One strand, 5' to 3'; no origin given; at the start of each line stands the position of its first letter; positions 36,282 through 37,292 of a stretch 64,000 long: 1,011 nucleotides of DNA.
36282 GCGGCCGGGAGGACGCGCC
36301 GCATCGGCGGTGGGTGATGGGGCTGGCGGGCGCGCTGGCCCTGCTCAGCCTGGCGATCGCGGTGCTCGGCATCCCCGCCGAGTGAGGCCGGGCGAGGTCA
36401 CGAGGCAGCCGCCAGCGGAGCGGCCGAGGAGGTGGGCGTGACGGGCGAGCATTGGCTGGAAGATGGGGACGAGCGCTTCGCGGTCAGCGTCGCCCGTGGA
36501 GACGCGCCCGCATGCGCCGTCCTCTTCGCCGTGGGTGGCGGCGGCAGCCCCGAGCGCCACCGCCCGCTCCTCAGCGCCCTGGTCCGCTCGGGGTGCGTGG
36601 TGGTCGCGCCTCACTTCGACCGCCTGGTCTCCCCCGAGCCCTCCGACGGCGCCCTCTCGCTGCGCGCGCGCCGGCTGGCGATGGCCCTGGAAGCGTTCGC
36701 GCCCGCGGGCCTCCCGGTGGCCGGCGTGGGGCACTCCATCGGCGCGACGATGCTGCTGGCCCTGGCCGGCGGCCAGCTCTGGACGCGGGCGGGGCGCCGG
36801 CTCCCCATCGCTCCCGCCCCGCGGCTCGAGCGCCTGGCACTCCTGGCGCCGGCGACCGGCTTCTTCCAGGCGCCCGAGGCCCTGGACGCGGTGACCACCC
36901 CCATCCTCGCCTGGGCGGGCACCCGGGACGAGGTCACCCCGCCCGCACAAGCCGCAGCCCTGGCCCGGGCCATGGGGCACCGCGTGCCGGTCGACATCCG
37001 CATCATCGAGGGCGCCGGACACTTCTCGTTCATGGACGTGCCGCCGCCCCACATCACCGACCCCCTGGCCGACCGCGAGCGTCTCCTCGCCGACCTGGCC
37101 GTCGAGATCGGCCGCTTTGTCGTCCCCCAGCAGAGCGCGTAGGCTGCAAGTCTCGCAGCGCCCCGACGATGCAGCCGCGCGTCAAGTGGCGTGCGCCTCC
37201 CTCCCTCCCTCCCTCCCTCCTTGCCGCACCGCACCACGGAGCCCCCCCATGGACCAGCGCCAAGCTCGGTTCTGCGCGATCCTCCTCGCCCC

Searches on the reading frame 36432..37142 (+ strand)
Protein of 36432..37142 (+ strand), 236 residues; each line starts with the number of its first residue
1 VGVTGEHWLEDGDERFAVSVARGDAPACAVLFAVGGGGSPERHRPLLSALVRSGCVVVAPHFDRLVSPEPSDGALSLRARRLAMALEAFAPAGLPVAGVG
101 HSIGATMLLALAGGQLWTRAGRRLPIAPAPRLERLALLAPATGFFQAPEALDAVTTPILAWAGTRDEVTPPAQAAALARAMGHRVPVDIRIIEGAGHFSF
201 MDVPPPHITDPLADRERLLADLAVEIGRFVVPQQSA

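Call 69: search_protein_families(library=pfam, proteins=[window:36432-37142:+], max_evalue=0.001)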
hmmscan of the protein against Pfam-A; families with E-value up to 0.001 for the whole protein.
window:36432-37142:+ (236 aa): 4 families
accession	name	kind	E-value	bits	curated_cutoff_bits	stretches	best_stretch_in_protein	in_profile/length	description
PF12697.13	Abhydrolase_6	-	1.8e-07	32.5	26.3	1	130-203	142-210/217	Alpha/beta hydrolase family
PF12146.15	Hydrolase_4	-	2.4e-05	24.2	27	1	147-202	183-237/239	Serine aminopeptidase, S33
PF00561.26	Abhydrolase_1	-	0.00076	19.6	25.8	0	147-202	200-243/245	alpha/beta hydrolase fold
PF00326.27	Peptidase_S9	-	0.00082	19.4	22.6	0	152-199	139-189/213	Prolyl oligopeptidase family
